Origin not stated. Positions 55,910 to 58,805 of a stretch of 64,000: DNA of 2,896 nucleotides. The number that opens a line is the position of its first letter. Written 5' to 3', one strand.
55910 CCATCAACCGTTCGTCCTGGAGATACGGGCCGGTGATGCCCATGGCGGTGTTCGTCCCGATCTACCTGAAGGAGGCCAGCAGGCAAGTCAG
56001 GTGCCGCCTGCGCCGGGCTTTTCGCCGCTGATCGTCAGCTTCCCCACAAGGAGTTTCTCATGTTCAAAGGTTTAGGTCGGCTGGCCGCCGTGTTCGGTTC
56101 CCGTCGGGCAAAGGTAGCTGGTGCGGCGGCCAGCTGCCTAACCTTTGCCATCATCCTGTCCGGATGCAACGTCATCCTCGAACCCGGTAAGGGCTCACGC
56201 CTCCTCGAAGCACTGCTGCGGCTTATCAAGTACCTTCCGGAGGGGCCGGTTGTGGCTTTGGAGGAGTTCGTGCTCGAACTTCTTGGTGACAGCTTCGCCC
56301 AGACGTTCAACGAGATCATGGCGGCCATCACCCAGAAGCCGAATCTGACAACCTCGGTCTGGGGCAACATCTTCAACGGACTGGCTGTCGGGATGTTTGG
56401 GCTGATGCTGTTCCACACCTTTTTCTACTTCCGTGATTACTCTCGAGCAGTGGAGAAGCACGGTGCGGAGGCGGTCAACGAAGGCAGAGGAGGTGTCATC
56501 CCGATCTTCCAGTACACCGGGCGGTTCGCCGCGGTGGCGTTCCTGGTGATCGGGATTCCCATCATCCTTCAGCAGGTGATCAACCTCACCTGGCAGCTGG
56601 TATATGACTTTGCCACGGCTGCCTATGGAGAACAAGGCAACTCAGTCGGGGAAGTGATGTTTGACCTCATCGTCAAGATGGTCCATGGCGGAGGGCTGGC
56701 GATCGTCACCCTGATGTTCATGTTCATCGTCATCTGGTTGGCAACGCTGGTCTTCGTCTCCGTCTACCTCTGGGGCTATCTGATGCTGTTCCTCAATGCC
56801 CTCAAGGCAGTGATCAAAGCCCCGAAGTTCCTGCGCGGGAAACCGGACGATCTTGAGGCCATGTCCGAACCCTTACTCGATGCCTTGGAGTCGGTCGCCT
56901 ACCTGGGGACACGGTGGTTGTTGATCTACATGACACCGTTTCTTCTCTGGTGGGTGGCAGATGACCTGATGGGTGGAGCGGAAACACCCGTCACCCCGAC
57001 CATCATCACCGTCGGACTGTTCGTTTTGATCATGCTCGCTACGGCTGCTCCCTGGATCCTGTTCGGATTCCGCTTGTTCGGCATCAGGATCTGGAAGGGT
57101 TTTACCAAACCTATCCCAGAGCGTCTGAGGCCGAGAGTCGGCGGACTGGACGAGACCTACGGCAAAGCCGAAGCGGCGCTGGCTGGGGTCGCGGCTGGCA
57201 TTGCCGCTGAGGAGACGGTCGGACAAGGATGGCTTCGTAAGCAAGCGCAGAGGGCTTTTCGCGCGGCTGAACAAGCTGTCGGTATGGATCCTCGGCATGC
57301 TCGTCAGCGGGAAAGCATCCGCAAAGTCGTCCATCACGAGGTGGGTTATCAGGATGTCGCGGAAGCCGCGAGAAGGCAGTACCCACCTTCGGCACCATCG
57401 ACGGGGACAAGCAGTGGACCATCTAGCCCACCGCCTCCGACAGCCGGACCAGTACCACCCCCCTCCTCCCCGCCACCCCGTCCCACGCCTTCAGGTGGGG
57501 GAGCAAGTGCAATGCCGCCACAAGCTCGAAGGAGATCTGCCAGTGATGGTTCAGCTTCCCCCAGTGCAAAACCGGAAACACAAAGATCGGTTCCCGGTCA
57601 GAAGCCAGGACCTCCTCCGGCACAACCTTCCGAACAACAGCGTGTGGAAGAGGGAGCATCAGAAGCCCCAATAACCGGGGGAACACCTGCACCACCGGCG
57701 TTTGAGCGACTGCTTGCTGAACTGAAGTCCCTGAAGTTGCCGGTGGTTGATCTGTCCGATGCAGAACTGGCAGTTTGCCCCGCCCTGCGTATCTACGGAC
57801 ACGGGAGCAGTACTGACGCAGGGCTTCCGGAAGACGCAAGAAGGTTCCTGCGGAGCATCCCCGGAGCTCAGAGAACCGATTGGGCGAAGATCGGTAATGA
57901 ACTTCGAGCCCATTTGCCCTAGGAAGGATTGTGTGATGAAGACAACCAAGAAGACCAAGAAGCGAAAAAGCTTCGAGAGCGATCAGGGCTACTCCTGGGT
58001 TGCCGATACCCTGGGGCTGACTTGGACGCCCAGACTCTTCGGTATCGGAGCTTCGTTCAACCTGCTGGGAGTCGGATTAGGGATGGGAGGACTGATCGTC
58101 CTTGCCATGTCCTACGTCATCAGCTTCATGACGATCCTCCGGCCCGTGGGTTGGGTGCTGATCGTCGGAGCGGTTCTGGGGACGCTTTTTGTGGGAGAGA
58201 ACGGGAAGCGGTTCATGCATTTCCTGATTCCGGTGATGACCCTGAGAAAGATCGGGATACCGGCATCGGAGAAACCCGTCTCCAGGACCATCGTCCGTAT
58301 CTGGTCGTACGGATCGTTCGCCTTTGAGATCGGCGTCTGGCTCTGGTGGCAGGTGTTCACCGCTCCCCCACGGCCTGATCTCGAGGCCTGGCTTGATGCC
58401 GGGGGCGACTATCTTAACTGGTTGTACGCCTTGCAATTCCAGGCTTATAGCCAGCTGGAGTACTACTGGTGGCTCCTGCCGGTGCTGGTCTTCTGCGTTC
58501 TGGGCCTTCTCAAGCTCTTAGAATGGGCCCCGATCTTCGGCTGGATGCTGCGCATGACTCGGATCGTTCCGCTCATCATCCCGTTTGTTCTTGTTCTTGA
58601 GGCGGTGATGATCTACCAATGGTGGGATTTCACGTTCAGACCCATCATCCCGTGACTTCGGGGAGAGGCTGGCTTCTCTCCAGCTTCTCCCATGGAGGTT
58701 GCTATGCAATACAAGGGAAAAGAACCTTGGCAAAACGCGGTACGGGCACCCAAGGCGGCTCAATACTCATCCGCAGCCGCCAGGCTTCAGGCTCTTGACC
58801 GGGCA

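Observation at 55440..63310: Compositionally foreign ~7.9 kb island encoding a minimal monoderm-type type-IV-secretion-like module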

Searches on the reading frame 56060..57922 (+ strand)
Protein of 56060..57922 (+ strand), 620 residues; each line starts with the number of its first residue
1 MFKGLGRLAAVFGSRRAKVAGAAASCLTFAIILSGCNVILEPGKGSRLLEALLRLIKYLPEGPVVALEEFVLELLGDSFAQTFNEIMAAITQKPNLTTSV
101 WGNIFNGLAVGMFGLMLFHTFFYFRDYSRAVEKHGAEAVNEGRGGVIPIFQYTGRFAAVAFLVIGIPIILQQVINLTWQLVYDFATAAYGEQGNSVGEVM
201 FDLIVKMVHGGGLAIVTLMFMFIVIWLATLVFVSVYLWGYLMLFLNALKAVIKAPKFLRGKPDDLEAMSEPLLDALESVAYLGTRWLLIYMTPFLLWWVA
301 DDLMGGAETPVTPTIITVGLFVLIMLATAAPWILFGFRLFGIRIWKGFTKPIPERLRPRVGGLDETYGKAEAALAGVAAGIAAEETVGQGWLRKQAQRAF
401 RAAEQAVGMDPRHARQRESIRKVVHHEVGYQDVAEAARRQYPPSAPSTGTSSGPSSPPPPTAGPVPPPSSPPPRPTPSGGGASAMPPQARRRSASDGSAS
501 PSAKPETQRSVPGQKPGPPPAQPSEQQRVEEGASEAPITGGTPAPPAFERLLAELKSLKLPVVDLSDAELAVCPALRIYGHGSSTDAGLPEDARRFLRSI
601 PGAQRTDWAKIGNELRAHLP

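Call 4: search_protein_families(library=pfam, proteins=[window:56060-57922:+], max_evalue=0.1)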
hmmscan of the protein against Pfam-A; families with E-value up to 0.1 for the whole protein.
window:56060-57922:+ (620 aa): 0 families

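Call 11: search_protein_families(library=phrogs, proteins=[window:56060-57922:+], max_evalue=0.1)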
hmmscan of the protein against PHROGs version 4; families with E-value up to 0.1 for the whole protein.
window:56060-57922:+ (620 aa): 0 families

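Call 12: search_protein_families(library=ncbifam, proteins=[window:56060-57922:+], max_evalue=0.1)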
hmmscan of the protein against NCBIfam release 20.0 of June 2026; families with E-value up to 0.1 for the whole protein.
window:56060-57922:+ (620 aa): 0 families

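Call 83: search_solved_structures(query=A6, max_evalue=10)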
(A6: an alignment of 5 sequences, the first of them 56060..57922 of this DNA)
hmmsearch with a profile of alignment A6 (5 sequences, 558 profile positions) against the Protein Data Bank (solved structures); distinct sequences matched with E-value up to 10: 4.
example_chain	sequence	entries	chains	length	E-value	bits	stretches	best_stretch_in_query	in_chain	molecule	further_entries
9rbn_A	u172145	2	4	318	0.63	11.9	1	48-93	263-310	Ancestral bifunctional dehalogenase-luciferase enzyme Anc238Loc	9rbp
7qxq_A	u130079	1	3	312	2.6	9.9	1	48-92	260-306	Fragment transplantation onto hyperstable ancestor of haloalkane dehalogenases and Renilla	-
7ome_A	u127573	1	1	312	2.6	9.9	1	48-92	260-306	Renilla-type engineered ancestral luciferase variant (AncFT7)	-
8i03_I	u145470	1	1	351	4.3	9.2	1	417-489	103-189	Transcriptional regulatory protein rxt3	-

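Call 89: find_homologous_proteins(query=A6, max_evalue=0.001)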
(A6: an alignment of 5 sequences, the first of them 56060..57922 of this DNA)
Query A6 (5 sequences) (620 aa, profile of the alignment): 1 proteins with E <= 0.001 among 8000 candidates.
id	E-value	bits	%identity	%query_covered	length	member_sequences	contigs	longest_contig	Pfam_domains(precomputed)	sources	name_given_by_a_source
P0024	3.3e-198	678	51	100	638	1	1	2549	-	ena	-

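Call 99: search_protein_families(library=padloc, proteins=[window:56060-57922:+], max_evalue=0.01)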
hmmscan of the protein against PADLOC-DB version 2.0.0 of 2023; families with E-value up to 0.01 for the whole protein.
window:56060-57922:+ (620 aa): 0 families

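Call 101: predict_structure(alignment_id=A10)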
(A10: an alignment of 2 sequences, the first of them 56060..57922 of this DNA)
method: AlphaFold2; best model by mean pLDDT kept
length: 620 residues; sequences in the alignment: 2
mean_pLDDT: 40.3   pTM: 0.22
mean pLDDT of the five models: 40.3, 39.0, 38.9, 38.4, 37.7
residues with pLDDT >= 90: 0; 70-90: 12; 50-70: 127; < 50: 481
segments of 3 or more residues with pLDDT < 50: 1-45, 58-72, 74-103, 176-222, 253-565, 580-584, 601-610, 618-620
pLDDT, mean of each block of 10 residues (from residue 1): 30 35 39 38 49 49 43 43 36 40 53 65 72 67 59 57 53 49 41 34 37 43 51 50 53 47 44 38 33 33 33 36 40 32 28 29 31 33 30 37 39 38 30 30 26 31 30 29 26 24 27 29 29 25 31 34 46 55 49 64 46 48
secondary structure, 60 per line:
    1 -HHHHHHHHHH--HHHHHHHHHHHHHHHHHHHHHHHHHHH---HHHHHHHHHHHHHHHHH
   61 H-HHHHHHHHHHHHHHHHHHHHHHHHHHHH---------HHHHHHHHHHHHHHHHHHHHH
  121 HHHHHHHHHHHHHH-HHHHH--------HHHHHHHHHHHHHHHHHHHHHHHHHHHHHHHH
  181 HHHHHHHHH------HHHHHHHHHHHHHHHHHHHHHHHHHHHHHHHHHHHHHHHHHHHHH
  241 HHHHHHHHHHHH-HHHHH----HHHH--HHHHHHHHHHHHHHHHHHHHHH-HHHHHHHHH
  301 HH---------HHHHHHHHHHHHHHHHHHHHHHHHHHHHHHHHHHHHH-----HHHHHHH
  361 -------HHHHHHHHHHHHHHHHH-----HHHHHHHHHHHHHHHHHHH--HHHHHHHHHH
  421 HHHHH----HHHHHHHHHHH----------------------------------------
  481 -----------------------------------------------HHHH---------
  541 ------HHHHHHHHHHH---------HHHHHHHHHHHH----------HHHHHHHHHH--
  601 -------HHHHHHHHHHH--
elements in order: H2-11 H14-40 H44-61 H63-90 H100-134 H136-140 H149-189 H196-252 H254-258 H263-266 H269-290 H292-302 H312-348 H354-360 H368-384 H390-408 H411-425 H430-440 H528-531 H547-557 H567-578 H589-598 H608-618

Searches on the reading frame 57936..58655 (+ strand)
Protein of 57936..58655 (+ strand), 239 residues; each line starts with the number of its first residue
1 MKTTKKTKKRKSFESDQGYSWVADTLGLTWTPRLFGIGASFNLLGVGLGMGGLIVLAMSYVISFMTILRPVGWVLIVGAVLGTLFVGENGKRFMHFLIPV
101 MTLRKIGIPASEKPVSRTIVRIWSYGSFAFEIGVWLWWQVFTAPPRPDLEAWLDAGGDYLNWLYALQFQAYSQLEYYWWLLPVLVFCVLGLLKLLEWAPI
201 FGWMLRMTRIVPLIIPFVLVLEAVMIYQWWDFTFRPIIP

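Call 11: search_protein_families(library=phrogs, proteins=[window:57939-58655:+], max_evalue=0.1)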
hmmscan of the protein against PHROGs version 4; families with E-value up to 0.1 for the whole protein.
window:57939-58655:+ (238 aa): 0 families

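Call 12: search_protein_families(library=ncbifam, proteins=[window:57939-58655:+], max_evalue=0.1)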
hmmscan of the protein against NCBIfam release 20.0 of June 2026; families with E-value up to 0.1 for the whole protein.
window:57939-58655:+ (238 aa): 1 family
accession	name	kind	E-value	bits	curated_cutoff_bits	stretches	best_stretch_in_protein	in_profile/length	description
TIGR03818.1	MotA1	equivalog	0.074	12.2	303.8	0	62-97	24-59/282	flagellar motor stator protein MotA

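Call 84: search_solved_structures(query=A8, max_evalue=10)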
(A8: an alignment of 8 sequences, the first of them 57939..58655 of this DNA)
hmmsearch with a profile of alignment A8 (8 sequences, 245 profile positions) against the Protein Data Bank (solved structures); distinct sequences matched with E-value up to 10: 1.
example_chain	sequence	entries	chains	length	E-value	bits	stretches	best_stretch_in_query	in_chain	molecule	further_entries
6yuf_D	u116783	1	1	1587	0.26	14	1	176-223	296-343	Sister chromatid cohesion protein mis4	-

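Call 99: search_protein_families(library=padloc, proteins=[window:57936-58655:+], max_evalue=0.01)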
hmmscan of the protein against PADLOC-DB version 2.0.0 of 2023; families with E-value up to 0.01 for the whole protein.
window:57936-58655:+ (239 aa): 0 families
